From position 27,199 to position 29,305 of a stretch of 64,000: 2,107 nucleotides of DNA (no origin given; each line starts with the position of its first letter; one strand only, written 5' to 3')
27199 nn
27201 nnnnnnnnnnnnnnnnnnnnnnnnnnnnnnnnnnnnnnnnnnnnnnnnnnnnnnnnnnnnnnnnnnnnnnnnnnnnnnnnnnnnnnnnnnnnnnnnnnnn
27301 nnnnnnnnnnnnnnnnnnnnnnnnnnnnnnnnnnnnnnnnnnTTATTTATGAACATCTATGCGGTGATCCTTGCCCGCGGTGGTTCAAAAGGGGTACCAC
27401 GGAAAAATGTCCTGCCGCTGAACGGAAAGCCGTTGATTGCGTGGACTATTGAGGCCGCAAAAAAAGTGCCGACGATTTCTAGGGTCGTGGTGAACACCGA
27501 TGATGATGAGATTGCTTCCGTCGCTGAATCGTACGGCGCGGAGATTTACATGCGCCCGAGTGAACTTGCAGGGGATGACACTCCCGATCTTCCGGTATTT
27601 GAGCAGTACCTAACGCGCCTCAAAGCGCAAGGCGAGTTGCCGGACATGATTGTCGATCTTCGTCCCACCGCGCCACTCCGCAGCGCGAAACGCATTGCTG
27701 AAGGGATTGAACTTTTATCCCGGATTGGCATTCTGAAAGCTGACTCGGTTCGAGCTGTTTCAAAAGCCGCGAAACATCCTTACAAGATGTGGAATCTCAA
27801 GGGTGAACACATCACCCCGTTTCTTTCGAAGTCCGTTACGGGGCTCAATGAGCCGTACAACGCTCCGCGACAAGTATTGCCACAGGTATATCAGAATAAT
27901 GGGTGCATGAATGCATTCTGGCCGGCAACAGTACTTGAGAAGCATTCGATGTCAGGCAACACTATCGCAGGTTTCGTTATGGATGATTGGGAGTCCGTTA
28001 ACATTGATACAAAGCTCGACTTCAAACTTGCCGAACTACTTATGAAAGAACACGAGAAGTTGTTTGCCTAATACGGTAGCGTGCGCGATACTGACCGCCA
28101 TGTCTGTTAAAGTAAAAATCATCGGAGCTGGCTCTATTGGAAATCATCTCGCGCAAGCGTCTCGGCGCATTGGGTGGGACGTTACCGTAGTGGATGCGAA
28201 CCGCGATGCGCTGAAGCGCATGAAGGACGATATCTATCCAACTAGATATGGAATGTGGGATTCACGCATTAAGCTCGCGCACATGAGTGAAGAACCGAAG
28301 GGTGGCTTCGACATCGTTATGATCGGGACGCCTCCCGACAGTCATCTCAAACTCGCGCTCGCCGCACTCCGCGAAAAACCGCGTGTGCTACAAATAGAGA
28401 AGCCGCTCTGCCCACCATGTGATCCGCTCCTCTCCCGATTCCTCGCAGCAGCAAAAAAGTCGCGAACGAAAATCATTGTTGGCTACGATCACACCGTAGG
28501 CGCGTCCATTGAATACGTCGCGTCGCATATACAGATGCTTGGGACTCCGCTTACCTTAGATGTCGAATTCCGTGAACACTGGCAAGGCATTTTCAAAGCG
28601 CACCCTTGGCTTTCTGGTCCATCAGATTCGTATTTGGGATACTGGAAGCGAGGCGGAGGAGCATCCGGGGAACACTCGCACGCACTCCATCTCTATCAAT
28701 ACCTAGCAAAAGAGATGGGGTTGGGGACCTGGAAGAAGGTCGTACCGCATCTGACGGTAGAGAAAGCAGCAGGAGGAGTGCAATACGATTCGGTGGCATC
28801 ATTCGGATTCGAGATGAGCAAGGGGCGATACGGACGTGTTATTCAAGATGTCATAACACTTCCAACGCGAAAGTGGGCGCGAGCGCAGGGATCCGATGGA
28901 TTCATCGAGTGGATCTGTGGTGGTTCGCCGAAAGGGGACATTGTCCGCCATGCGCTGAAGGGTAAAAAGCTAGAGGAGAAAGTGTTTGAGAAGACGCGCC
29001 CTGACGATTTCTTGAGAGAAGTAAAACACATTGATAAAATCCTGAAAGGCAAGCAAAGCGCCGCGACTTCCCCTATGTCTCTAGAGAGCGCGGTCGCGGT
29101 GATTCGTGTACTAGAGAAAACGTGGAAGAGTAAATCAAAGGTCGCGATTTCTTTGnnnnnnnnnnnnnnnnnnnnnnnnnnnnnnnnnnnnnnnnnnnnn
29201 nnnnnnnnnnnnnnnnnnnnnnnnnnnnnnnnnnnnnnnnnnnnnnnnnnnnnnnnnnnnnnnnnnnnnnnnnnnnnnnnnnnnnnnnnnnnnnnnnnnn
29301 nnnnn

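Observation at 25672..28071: Cupin domain fused to one NeuB-like synthase and free-standing next to the second (Rosetta-stone linkage)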

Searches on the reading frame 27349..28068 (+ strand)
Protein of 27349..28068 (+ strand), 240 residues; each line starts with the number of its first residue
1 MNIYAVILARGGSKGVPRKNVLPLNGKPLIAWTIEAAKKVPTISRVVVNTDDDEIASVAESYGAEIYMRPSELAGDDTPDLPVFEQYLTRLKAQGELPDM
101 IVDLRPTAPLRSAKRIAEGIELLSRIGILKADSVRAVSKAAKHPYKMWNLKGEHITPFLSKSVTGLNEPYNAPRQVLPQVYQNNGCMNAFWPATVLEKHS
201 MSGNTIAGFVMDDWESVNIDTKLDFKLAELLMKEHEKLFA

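Call 3: search_protein_families(library=pfam, proteins=[window:27349-28068:+], max_evalue=0.01)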
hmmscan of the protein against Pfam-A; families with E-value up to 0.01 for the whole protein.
window:27349-28068:+ (240 aa): 3 families
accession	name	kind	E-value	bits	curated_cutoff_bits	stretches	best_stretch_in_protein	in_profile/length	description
PF02348.25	CTP_transf_3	-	7.3e-23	81.9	22.6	1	5-121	2-112/217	Cytidylyltransferase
PF12804.13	NTP_transf_3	-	1.4e-06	29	27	1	5-70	1-66/160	MobA-like NTP transferase domain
PF01128.25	IspD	-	0.0021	18.3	27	1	18-58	19-59/221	2-C-methyl-D-erythritol 4-phosphate cytidylyltransferase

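Call 7: search_protein_families(library=ncbifam, proteins=[window:27349-28068:+], max_evalue=0.001)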
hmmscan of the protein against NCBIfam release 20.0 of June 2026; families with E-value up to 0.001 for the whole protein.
window:27349-28068:+ (240 aa): 8 families
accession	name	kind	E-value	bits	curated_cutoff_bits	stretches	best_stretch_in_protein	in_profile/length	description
TIGR03584.1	PseF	equivalog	6.1e-38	130.7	205.7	1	5-233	2-221/222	pseudaminic acid cytidylyltransferase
NF003952.0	PRK05450.1-5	subfamily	1.2e-13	50.9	193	1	1-72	1-72/250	3-deoxy-manno-octulosonate cytidylyltransferase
NF003950.0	PRK05450.1-3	subfamily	1.4e-13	50.8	234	1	1-124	1-118/248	3-deoxy-manno-octulosonate cytidylyltransferase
NF009905.0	PRK13368.1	subfamily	4.4e-13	49.1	255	1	1-69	1-69/243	3-deoxy-manno-octulosonate cytidylyltransferase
TIGR00466.1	kdsB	equivalog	1.5e-07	31.1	155.2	1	3-69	3-68/241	3-deoxy-manno-octulosonate cytidylyltransferase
NF003948.0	PRK05450.1-1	equivalog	2.3e-06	27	281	1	4-123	7-120/248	3-deoxy-manno-octulosonate cytidylyltransferase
TIGR00453.1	ispD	equivalog_domain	7.6e-05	22.3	181.3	1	5-63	2-63/219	2-C-methyl-D-erythritol 4-phosphate cytidylyltransferase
NF001186.0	PRK00155.2-3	equivalog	0.00042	19.8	253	0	2-55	4-60/224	2-C-methyl-D-erythritol 4-phosphate cytidylyltransferase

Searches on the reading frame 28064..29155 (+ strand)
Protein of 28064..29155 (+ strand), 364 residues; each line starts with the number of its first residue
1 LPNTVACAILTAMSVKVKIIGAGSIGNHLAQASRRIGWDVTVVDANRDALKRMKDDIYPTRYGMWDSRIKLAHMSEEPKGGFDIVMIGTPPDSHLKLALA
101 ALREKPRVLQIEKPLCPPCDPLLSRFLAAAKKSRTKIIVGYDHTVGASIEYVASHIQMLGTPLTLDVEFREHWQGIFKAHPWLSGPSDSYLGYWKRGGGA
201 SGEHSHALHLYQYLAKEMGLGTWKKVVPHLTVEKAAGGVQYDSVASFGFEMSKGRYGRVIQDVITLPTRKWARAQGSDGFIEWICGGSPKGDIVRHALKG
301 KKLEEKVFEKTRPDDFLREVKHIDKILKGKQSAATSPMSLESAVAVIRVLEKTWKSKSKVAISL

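Call 3: search_protein_families(library=pfam, proteins=[window:28064-29155:+], max_evalue=0.01)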
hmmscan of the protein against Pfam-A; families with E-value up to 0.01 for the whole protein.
window:28064-29155:+ (364 aa): 9 families
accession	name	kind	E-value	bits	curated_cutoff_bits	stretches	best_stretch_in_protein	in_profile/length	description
PF01408.29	GFO_IDH_MocA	-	3.3e-08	34.7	24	1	16-141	2-120/120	Oxidoreductase family, NAD-binding Rossmann fold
PF02737.24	3HCDH_N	-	1.4e-05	25.5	22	1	16-58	1-43/180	3-hydroxyacyl-CoA dehydrogenase, NAD binding domain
PF02254.24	TrkA_N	-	2.5e-05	25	23.8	1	19-68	3-52/116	TrkA-N domain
PF07992.20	Pyr_redox_2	-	0.00017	21.5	26.1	1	13-56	141-184/291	Pyridine nucleotide-disulphide oxidoreductase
PF01262.27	AlaDh_PNT_C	-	0.00022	21.1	23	1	5-55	19-69/214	Alanine dehydrogenase/PNT, C-terminal domain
PF03721.20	UDPG_MGDP_dh_N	-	0.00023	21.2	27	1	16-60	2-46/187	UDP-glucose/GDP-mannose dehydrogenase family, NAD binding domain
PF00070.33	Pyr_redox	-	0.00031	21.6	22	1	16-55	1-39/82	Pyridine nucleotide-disulphide oxidoreductase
PF13478.12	XdhC_C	-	0.0013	19.7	29.7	1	19-50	3-34/125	XdhC Rossmann domain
PF02826.25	2-Hacid_dh_C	-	0.008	16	25.1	0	15-53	37-75/178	D-isomer specific 2-hydroxyacid dehydrogenase, NAD binding domain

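Call 7: search_protein_families(library=ncbifam, proteins=[window:28064-29155:+], max_evalue=0.001)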
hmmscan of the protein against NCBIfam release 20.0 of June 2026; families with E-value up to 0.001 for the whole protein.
window:28064-29155:+ (364 aa): 11 families
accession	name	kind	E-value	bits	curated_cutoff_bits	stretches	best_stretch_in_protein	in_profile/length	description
NF004699.0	PRK06035.1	equivalog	1.8e-05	24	500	1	17-77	6-65/294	3-hydroxyacyl-CoA dehydrogenase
NF004991.0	PRK06370.1-3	subfamily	2.2e-05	23.2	620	1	10-55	198-243/509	FAD-containing oxidoreductase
NF007039.0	PRK09496.3-2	equivalog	0.00014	20.8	293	1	16-56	2-42/446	Trk system potassium transporter TrkA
TIGR00518.1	alaDH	equivalog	0.00018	20.6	391.85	1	15-60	168-212/370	alanine dehydrogenase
TIGR01350.1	lipoamide_DH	equivalog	0.00022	20.1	408.8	1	12-57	168-213/461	dihydrolipoyl dehydrogenase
NF004783.0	PRK06129.1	equivalog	0.00026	20.5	347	1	16-57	4-45/315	3-hydroxyacyl-CoA dehydrogenase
NF046103.1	NOXase_Strep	equivalog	0.00048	19.2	600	1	16-58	149-191/442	H2O-forming NADH oxidase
NF052479.1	LevoglcsnDh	equivalog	0.00052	18.8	650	1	41-217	32-204/386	levoglucosan dehydrogenase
NF004474.0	PRK05808.1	subfamily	0.00054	19.3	408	1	16-53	5-42/283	3-hydroxybutyryl-CoA dehydrogenase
NF007041.0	PRK09496.3-4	equivalog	0.00059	18.7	386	1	16-56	2-42/450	Trk system potassium transporter TrkA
TIGR04380.1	myo_inos_iolG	equivalog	0.00071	18.6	355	0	15-155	2-136/330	inositol 2-dehydrogenase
